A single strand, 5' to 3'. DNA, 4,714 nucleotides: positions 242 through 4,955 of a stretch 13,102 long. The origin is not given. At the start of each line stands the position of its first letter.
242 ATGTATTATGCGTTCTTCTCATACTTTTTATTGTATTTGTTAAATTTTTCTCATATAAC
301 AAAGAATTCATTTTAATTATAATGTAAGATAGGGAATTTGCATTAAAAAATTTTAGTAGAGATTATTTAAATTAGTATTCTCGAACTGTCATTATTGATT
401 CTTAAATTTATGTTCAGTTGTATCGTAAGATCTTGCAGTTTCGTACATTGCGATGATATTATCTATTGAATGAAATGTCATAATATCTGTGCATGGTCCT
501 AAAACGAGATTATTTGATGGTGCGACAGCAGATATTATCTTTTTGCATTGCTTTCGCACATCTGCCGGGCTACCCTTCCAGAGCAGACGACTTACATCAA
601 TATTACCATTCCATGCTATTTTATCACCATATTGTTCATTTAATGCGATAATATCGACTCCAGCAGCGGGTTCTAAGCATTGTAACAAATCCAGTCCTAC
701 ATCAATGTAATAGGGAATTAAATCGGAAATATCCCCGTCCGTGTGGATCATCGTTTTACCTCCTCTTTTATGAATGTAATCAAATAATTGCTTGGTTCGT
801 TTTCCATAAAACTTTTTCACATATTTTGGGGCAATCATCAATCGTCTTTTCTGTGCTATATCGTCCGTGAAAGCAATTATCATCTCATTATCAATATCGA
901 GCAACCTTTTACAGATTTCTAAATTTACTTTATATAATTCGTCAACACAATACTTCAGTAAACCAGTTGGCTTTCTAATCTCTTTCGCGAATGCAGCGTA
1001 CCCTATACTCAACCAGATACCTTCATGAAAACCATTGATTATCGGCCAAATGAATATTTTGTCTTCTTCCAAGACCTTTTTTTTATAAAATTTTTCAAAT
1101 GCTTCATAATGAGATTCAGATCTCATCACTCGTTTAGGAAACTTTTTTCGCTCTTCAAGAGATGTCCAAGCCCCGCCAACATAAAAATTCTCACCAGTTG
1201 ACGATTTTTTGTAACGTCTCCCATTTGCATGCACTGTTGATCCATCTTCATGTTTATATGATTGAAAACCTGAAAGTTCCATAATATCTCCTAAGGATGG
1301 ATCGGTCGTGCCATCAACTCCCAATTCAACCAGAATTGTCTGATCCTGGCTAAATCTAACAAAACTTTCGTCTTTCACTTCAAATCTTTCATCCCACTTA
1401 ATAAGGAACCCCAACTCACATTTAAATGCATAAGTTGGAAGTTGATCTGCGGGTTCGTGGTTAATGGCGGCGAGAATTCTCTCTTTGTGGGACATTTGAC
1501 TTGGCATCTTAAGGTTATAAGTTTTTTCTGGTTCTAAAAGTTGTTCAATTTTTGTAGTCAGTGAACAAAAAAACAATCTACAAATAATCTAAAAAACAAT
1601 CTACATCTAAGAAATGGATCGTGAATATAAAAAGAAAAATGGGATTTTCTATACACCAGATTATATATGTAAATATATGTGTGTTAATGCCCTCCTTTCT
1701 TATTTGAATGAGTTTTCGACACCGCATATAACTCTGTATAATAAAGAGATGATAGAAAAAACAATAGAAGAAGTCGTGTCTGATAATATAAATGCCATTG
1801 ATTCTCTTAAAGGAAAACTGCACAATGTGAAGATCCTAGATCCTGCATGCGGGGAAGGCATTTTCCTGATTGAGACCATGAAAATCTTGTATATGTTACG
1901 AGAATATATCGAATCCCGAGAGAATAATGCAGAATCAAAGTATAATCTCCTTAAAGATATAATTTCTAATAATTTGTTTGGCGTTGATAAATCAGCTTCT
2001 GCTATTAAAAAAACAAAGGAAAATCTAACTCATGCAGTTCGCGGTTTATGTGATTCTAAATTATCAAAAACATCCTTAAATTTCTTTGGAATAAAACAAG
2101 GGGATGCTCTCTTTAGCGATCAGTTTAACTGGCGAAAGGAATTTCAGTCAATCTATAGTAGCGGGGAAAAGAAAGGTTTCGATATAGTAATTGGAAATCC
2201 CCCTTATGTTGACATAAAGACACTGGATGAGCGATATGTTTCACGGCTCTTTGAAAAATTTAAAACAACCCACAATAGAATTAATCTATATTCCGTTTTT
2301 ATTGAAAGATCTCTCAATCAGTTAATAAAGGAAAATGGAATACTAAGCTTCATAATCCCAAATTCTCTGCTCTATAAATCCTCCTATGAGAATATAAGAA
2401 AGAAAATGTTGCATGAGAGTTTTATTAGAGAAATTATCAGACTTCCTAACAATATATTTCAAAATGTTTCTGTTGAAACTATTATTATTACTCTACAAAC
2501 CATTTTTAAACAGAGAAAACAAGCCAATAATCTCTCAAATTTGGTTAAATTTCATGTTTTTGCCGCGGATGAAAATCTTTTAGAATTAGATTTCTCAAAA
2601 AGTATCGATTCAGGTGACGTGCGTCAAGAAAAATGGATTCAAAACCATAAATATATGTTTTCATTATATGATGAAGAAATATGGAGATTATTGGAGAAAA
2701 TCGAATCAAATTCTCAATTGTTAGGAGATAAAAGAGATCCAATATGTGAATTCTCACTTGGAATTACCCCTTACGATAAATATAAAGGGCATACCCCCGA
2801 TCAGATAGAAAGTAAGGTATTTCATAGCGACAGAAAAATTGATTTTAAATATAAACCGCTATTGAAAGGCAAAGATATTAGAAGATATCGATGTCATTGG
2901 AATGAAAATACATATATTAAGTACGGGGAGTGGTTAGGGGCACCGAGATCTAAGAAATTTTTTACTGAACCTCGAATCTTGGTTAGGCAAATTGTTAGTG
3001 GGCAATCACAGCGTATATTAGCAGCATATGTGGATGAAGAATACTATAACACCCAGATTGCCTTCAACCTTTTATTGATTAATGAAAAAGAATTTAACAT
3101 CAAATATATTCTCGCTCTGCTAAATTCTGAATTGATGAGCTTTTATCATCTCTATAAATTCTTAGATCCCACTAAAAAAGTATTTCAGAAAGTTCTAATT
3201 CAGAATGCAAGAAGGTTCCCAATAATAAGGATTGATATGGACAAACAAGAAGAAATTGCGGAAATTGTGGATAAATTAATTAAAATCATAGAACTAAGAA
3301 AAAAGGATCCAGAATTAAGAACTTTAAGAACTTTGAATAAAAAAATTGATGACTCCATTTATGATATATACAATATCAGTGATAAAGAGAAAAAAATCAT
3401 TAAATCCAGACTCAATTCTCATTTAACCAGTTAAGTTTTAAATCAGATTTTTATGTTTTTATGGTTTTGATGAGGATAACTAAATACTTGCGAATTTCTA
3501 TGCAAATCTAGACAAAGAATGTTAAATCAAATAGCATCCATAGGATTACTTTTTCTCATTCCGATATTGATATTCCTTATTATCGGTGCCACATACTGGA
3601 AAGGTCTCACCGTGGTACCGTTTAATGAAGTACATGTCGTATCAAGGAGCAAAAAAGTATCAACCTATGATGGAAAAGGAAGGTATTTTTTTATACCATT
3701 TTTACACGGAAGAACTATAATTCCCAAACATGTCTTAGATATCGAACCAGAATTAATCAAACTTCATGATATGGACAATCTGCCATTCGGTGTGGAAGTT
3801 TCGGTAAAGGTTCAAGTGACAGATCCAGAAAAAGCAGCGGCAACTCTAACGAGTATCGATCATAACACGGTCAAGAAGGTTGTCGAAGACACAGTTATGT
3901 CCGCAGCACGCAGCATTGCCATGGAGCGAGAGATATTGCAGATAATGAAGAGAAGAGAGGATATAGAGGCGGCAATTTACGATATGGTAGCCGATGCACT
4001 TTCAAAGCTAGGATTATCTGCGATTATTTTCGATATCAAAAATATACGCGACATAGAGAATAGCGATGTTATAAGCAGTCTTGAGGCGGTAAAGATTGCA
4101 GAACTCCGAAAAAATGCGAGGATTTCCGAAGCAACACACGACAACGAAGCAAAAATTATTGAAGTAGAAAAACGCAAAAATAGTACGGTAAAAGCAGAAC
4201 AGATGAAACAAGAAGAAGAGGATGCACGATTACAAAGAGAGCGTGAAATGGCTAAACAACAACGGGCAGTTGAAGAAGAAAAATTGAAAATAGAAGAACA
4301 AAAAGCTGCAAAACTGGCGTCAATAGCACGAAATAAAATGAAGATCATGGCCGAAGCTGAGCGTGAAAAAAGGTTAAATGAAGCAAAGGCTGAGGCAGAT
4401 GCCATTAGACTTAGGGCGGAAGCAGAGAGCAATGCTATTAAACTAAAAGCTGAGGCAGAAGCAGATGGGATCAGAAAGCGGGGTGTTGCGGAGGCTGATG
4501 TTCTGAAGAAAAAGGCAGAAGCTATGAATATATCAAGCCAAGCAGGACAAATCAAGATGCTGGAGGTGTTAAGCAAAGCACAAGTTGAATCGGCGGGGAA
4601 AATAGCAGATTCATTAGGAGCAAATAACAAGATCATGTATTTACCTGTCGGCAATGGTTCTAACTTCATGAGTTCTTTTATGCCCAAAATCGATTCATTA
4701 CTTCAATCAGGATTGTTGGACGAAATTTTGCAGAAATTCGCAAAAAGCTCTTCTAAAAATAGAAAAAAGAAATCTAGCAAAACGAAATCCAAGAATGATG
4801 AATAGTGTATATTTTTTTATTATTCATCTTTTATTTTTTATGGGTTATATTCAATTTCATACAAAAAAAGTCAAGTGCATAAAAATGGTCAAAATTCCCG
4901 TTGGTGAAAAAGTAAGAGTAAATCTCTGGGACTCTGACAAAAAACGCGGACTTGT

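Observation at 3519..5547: Flotillin gene overlapping a membrane-anchored NfeD-like beta-barrel fused to an ESCRT-II Vps22/EAP30-like winged-helix module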

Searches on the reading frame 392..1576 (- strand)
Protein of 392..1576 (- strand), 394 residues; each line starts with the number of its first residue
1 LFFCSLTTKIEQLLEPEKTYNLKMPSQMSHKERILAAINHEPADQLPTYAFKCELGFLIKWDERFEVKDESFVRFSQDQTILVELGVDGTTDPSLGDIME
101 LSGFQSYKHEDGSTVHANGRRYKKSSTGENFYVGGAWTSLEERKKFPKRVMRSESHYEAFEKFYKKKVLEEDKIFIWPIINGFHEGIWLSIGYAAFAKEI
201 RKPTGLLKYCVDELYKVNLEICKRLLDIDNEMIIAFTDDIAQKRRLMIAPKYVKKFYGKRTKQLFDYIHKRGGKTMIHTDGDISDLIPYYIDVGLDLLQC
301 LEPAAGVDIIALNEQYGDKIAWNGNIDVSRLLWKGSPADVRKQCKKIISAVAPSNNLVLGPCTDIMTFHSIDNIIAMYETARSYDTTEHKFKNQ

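Call 90: search_protein_families(library=pfam, proteins=[window:392-1576:-], max_evalue=0.01)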
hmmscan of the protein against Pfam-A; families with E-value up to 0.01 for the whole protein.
window:392-1576:- (394 aa): 1 family
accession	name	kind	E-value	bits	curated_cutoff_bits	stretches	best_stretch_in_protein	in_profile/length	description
PF01208.23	URO-D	-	4.1e-14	52.8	23.9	1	192-384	161-346/346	Uroporphyrinogen decarboxylase (URO-D)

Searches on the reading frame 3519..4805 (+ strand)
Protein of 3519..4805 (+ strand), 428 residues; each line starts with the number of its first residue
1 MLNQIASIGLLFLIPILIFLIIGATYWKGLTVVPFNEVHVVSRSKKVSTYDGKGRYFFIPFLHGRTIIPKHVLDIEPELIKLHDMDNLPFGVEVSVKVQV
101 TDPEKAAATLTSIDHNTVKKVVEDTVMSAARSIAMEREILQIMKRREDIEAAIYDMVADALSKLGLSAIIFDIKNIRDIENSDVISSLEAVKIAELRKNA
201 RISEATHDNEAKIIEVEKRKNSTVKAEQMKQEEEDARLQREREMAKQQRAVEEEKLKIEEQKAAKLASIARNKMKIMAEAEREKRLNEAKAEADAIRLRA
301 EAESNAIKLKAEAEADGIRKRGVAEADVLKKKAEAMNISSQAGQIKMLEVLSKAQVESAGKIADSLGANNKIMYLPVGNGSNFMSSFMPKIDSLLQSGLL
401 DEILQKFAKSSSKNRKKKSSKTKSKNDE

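Call 6: search_protein_families(library=pfam, proteins=[window:3519-4805:+], max_evalue=0.1)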
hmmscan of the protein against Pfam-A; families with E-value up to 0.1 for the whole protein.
window:3519-4805:+ (428 aa): 1 family
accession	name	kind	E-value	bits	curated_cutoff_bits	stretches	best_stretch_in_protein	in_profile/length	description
PF01145.31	Band_7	-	1.6e-23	84.1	23.6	1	32-207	2-174/176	SPFH domain / Band 7 family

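Call 47: search_solved_structures(query=window:3519-4805:+, max_evalue=0.001)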
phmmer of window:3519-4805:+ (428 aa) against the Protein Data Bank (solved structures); distinct sequences matched with E-value up to 0.001: 5.
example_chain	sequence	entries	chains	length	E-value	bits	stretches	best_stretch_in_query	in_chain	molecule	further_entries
9bq2_B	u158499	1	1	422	2e-20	76.7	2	51-274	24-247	Flotillin-1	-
9l3g_A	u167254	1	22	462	2.8e-20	76.2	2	51-274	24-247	Flotillin-1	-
8z5g_A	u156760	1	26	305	2.6e-11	46.7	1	11-250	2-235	Protein QmcA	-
9bq2_A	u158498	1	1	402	1.4e-06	31.1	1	114-376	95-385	Flotillin-2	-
9l3g_a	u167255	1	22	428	1.9e-06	30.7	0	114-376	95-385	Flotillin-2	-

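Call 48: search_protein_families(library=ncbifam, proteins=[window:3519-4805:+], max_evalue=0.1)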
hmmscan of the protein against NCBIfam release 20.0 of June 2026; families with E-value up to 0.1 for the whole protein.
window:3519-4805:+ (428 aa): 3 families
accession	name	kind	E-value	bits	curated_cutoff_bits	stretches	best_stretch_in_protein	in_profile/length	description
NF058507.1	FlotScfldFlot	equivalog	1.1e-17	64.3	700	2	240-384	297-445/477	flotillin lipid rafts scaffold protein FloT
TIGR02794.1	tolA_full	equivalog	0.00037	19.9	59.45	1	192-355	90-259/362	cell envelope integrity protein TolA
NF046105.1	TransRegNosR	equivalog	0.076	11.3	1000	1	80-155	102-179/680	transcriptional regulator NosR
